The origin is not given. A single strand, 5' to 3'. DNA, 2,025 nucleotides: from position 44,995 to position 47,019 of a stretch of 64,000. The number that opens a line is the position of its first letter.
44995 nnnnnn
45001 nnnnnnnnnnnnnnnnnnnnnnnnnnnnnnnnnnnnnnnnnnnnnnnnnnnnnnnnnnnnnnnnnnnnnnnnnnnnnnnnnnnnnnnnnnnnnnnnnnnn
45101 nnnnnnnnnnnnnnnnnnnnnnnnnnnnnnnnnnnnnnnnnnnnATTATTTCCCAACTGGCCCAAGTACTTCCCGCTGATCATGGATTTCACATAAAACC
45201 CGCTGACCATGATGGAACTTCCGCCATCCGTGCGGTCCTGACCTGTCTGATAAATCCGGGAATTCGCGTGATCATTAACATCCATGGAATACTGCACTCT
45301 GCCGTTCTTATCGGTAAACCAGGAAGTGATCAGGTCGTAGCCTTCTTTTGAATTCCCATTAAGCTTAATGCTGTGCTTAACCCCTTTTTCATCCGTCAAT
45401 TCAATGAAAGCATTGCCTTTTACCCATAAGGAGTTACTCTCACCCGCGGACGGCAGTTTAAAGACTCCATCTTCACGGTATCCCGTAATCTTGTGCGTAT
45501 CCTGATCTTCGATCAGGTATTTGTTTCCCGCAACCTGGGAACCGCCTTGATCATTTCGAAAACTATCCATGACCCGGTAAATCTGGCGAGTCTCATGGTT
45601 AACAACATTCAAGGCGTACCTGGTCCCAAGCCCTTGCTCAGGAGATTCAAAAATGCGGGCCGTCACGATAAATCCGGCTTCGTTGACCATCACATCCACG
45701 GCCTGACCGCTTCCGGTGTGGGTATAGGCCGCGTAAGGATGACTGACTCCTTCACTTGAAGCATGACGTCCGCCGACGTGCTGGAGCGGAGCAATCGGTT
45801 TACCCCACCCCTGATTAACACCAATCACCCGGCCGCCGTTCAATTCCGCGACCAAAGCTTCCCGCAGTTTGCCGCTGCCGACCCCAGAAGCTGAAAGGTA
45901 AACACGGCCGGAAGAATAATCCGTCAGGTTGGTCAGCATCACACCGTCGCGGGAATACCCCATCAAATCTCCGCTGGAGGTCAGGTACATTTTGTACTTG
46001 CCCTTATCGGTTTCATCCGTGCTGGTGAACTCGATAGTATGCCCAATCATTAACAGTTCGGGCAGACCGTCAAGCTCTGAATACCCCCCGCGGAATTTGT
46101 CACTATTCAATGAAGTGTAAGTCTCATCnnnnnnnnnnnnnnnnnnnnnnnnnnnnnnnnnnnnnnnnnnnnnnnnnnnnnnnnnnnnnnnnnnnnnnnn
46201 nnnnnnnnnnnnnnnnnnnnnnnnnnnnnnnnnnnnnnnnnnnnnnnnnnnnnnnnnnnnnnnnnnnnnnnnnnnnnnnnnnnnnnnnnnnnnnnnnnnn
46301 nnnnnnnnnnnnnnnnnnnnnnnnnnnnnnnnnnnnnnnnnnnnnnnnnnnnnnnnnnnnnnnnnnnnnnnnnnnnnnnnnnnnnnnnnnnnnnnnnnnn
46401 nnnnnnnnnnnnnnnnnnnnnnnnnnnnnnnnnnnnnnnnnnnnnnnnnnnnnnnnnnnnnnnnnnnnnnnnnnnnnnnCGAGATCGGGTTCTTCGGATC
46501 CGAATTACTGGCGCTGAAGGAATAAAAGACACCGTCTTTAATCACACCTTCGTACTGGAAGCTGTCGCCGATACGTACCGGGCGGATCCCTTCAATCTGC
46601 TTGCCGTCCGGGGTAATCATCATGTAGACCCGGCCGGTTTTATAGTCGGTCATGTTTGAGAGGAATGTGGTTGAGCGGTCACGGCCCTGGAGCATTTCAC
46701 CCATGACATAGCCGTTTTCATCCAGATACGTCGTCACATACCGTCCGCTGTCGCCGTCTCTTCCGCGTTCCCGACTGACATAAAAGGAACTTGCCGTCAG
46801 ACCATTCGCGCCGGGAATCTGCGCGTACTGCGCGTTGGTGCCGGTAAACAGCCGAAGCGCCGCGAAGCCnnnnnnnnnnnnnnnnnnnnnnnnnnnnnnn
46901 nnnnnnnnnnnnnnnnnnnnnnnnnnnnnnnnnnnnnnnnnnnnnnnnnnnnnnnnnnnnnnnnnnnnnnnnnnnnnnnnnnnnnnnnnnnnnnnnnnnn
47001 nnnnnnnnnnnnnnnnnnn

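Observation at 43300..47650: YD/RHS-repeat-like motifs upstream of the transmembrane block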

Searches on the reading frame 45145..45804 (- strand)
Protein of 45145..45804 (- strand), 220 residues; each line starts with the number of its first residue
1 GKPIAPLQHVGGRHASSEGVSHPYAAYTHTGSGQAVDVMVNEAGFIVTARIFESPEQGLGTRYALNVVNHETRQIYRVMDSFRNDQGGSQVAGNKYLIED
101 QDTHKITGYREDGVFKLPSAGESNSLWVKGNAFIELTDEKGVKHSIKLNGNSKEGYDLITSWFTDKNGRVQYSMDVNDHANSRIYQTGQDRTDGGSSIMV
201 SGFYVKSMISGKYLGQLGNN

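Call 46: predict_structure(alignment_id=A4)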
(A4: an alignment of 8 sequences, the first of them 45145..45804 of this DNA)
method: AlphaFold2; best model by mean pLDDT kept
length: 220 residues; sequences in the alignment: 8
mean_pLDDT: 45.9   pTM: 0.34
mean pLDDT of the five models: 45.9, 45.7, 45.0, 44.5, 40.2
residues with pLDDT >= 90: 0; 70-90: 1; 50-70: 100; < 50: 119
segments of 3 or more residues with pLDDT < 50: 1-49, 54-61, 80-93, 116-132, 134-137, 140-142, 150-156, 190-200
pLDDT, mean of each block of 10 residues (from residue 1): 25 22 29 42 44 45 52 57 35 51 54 47 24 48 53 47 57 58 60 41 62 57
secondary structure, 60 per line:
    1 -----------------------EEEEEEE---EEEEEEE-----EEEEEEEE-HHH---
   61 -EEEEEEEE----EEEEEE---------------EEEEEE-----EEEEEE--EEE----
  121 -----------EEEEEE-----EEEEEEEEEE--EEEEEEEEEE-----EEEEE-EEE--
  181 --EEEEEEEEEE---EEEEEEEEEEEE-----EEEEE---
elements in order: E24-30 E34-40 E46-53 E62-69 E74-79 E95-100 E106-111 E114-116 E132-137 E143-152 E155-164 E170-174 E176-178 E183-192 E196-207 E213-217

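Call 70: fold_search(model_id=the predicted structure, library=pdb)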
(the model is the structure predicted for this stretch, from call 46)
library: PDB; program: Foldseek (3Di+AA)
matches with E <= 10: 625; with E <= 0.001: 0
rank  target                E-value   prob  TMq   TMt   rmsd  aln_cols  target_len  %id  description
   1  7fik_e                1.6e-03  0.91  0.17  0.05  17.5       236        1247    9  The cryo-EM structure of the CR subunit from X. laevis NPC (released 2022-11-09)
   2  7fik_E                1.8e-03  0.94  0.18  0.06  16.5       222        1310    8  The cryo-EM structure of the CR subunit from X. laevis NPC (released 2022-11-09)
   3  7on6                  2.9e-03  0.89  0.19  0.16  17.4       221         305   12  Crystal structure of the computationally designed SAKe6AE protein (released 2022-12-14)
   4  6n01_A                3.0e-03  0.75  0.18  0.14  14.8       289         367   10  Structure of apo AztD from Citrobacter koseri (released 2019-09-18)
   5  7wb4_e                3.8e-03  0.87  0.17  0.05  16.4       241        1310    8  Cryo-EM structure of the NR subunit from X. laevis NPC (released 2022-03-02)
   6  4igl_B                4.5e-03  0.80  0.21  0.09  20.0       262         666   14  Structure of the RHS-repeat containing BC component of the secreted ABC toxin complex from Yersinia entomophaga (released 2013-08-07)
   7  8pjt_C                4.9e-03  0.82  0.18  0.15  17.5       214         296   11  Crystal structure of the computationally designed SAKe6DEref protein (released 2024-07-10)
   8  9e2g_2B               5.2e-03  0.82  0.18  0.08  17.5       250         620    9  Cryo-EM structure of 48 nm repeat of microtubule doublet from T. brucei flagellum (released 2025-03-12)
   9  9e78_0L               5.2e-03  0.51  0.13  0.06  17.6       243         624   12  48-nm repeat of the Leishmania tarentolae doublet microtubule (released 2025-03-12)
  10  7cqy_E                5.7e-03  0.92  0.18  0.10  16.2       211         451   11  Tetrathionate hydrolase from Acidithiobacillus ferrooxidans mutant - D325N (released 2021-01-27)
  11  6l8a_C                6.0e-03  0.80  0.19  0.11  19.2       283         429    9  Tetrathionate hydrolase from Acidithiobacillus ferrooxidans (released 2020-11-11)
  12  7qca_SGG              6.7e-03  0.66  0.17  0.13  17.0       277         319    8  Spraguea lophii ribosome (released 2022-11-30)
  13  3zwl_D                6.7e-03  0.63  0.17  0.13  19.6       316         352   12  Structure of eukaryotic translation initiation factor eIF3i complex with eIF3b C-terminus (655-700) (released 2011-10-05)
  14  8qpv_B                7.4e-03  0.57  0.16  0.10  19.0       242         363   12  Handover Complex: BAM bound OmpX and extended SurA (released 2024-09-25)
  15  2agl_B                8.6e-03  0.75  0.17  0.12  16.3       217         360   12  Crystal structure of the phenylhydrazine adduct of aromatic amine dehydrogenase from Alcaligenes faecalis (released 2006-04-25)
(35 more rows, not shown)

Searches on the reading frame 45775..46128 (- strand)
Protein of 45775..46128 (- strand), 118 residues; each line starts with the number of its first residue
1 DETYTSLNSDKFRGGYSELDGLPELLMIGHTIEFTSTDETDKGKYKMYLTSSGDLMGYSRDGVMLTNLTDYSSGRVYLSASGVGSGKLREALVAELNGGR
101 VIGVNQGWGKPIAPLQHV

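Call 61: predict_structure(alignment_id=A7)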
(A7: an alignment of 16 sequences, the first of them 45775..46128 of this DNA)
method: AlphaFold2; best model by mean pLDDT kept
length: 118 residues; sequences in the alignment: 16
mean_pLDDT: 72.7   pTM: 0.56
mean pLDDT of the five models: 72.7, 68.3, 66.2, 65.4, 65.2
residues with pLDDT >= 90: 18; 70-90: 57; 50-70: 18; < 50: 25
segments of 3 or more residues with pLDDT < 50: 1-20
pLDDT, mean of each block of 10 residues (from residue 1): 41 39 55 89 88 84 84 84 60 90 82 76
secondary structure, 60 per line:
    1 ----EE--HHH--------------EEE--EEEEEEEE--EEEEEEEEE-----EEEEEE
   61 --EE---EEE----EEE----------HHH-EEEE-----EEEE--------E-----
elements in order: E26-28 E31-38 E41-49 E55-60 E68-70 E75-77 E92-95 E101-104

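Call 64: fold_search(model_id=the predicted structure, library=pdb)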
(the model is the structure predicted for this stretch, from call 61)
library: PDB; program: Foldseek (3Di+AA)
matches with E <= 10: 292; with E <= 0.001: 0
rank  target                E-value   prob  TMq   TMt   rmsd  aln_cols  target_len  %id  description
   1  7cqy_A                7.7e-03  0.92  0.23  0.08  10.4        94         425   17  Tetrathionate hydrolase from Acidithiobacillus ferrooxidans mutant - D325N (released 2021-01-27)
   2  7cqy_F                7.6e-02  0.69  0.23  0.08   9.6        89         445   12  Tetrathionate hydrolase from Acidithiobacillus ferrooxidans mutant - D325N (released 2021-01-27)
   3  6l8a_F                9.5e-02  0.51  0.23  0.08   9.6       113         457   18  Tetrathionate hydrolase from Acidithiobacillus ferrooxidans (released 2020-11-11)
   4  6l8a_D                1.4e-01  0.44  0.22  0.08   9.3       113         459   17  Tetrathionate hydrolase from Acidithiobacillus ferrooxidans (released 2020-11-11)
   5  9l35_A                1.7e-01  0.41  0.24  0.11   8.6        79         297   20  Crystal structure of C45G9.5 protein from Caenorhabditis elegans (released 2025-12-17)
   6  9l35_B                2.7e-01  0.30  0.24  0.11   8.8        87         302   21  Crystal structure of C45G9.5 protein from Caenorhabditis elegans (released 2025-12-17)
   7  7mx5_B                3.6e-01  0.18  0.19  0.09   8.2        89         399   13  Crystal structure of TolB from Acinetobacter baumannii (released 2021-05-26)
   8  7tsz_B                3.8e-01  0.38  0.23  0.09   8.7        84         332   17  BamABCDE bound to substrate EspP class 1 (released 2022-03-30)
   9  4mae_A                3.8e-01  0.23  0.22  0.06   9.8       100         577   14  Methanol dehydrogenase from Methylacidiphilum fumariolicum SolV (released 2013-09-18)
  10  3vgz_C                5.0e-01  0.15  0.24  0.09  12.0       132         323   11  Crystal structure of E. coli YncE (released 2011-11-16)
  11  6wb9_1                5.3e-01  0.25  0.26  0.06  13.9        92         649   13  Structure of the S. cerevisiae ER membrane complex (released 2020-06-03)
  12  7mx5_A                5.6e-01  0.20  0.21  0.10   8.2        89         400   15  Crystal structure of TolB from Acinetobacter baumannii (released 2021-05-26)
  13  8q9y_B                5.9e-01  0.28  0.23  0.08   8.6        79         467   13  The structure of thiocyanate dehydrogenase from Pelomicrobium methylotrophicum in complex with inhibitor thiourea at 1 (released 2023-09-13)
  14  6lys_B                6.6e-01  0.28  0.20  0.09   8.6        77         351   14  Structure of the BAM complex (released 2021-01-13)
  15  2w18                  7.4e-01  0.28  0.27  0.11  10.0        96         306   10  Crystal structure of the C-terminal WD40 domain of human PALB2 (released 2009-07-28)
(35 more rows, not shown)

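Call 77: search_protein_families(library=pfam, proteins=[window:45775-46128:-], max_evalue=10)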
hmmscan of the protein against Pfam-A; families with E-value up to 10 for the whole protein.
window:45775-46128:- (118 aa): 0 families

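Call 78: search_protein_families(library=ncbifam, proteins=[window:45775-46128:-], max_evalue=10)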
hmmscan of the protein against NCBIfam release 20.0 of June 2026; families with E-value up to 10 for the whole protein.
window:45775-46128:- (118 aa): 0 families

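Call 82: fold_search(model_id=the predicted structure, library=viral)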
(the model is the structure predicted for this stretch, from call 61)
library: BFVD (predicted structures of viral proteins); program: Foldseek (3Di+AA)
matches with E <= 10: 514; with E <= 0.001: 0
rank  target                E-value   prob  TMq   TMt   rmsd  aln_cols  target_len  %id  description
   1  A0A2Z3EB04            9.3e-02  0.66  0.25  0.08  10.5        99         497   10  (no name in the UniProt tables at hand)
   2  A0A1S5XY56            2.0e-01  0.72  0.37  0.26   6.5        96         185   11  (no name in the UniProt tables at hand)
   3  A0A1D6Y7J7            2.3e-01  0.21  0.22  0.14  11.4        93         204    9  (no name in the UniProt tables at hand)
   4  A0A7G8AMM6            2.7e-01  0.85  0.34  0.18   5.5        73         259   18  (no name in the UniProt tables at hand)
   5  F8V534                3.2e-01  0.38  0.25  0.09  10.6        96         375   10  Uncharacterized protein R154 [Acanthamoeba polyphaga mimivirus]
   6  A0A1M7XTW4            3.9e-01  0.57  0.33  0.23   4.8        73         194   19  Uncharacterized protein [Cedratvirus A11]
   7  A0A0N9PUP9            4.4e-01  0.21  0.27  0.25   9.7        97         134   20  YwqK-like antitoxin protein [Port-miou virus]
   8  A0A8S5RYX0            4.9e-01  0.57  0.28  0.09   7.3        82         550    6  non-specific serine/threonine protein kinase [Myoviridae sp. ctNQV2]
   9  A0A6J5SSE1            4.9e-01  0.28  0.24  0.06   9.2        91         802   12  Uncharacterized protein [uncultured Caudovirales phage]
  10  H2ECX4                4.9e-01  0.16  0.23  0.15  11.6       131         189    7  Putative BTB_POZ domain-containing protein [Moumouvirus sp. 'Monve']
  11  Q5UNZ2                5.8e-01  0.23  0.22  0.08   8.4        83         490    8  Putative BTB/POZ domain and WD-repeat protein R739 [Acanthamoeba polyphaga mimivirus]
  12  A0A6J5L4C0            5.8e-01  0.15  0.21  0.05   9.2        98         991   21  Pyrrolo-quinoline quinone repeat [uncultured Caudovirales phage]
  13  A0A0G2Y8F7            5.8e-01  0.10  0.20  0.07  11.5       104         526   13  WD-repeat family protein [Acanthamoeba polyphaga mimivirus Kroon]
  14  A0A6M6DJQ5            6.2e-01  0.38  0.34  0.30   5.6        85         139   18  (no name in the UniProt tables at hand)
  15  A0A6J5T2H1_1          6.2e-01  0.13  0.21  0.05  10.1        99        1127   13  Uncharacterized protein [uncultured Caudovirales phage]
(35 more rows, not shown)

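Call 100: search_protein_families(library=pfam, alignment_id=A7, max_evalue=10)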
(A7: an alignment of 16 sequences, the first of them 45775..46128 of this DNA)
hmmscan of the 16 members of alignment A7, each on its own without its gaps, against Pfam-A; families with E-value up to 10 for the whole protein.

A. member 1, window:45775-46128:- (118 aa): 0 families

B. families by the number of members that match (of 16 scanned): 9 families
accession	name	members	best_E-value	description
PF09992.14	NAGPA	1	0.00015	Phosphodiester glycosidase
PF00944.25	Peptidase_S3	1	0.0061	Alphavirus core protein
PF20067.5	SSL_N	1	0.0075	Strictosidine synthase-like, N-terminal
PF17203.10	sCache_3_2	1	0.021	Single cache domain 3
PF25217.1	CreS_N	1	0.041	Crescentin, N-terminal segment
PF24695.1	PITM1-3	1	0.055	PITM 1-3, beta-sandwich domain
PF19559.6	DUF6081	1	0.065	Family of unknown function (DUF6081)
PF18070.6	Cas9_PI2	1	0.072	CRISPR-Cas9 PI domain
PF18681.6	DUF5634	1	0.15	Family of unknown function (DUF5634)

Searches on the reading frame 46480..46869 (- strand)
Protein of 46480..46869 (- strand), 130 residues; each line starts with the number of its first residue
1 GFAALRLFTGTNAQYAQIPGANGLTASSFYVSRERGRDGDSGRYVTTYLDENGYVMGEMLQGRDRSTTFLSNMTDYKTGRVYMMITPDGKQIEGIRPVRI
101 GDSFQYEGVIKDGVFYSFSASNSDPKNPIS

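Call 77: search_protein_families(library=pfam, proteins=[window:46480-46869:-], max_evalue=10)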
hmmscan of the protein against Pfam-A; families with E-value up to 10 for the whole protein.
window:46480-46869:- (130 aa): 1 family
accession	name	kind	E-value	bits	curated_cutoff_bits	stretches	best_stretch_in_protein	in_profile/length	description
PF00944.25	Peptidase_S3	-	0.0061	16.8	21.2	1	15-90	83-155/159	Alphavirus core protein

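Call 78: search_protein_families(library=ncbifam, proteins=[window:46480-46869:-], max_evalue=10)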
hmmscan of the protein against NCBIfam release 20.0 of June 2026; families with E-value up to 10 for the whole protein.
window:46480-46869:- (130 aa): 0 families
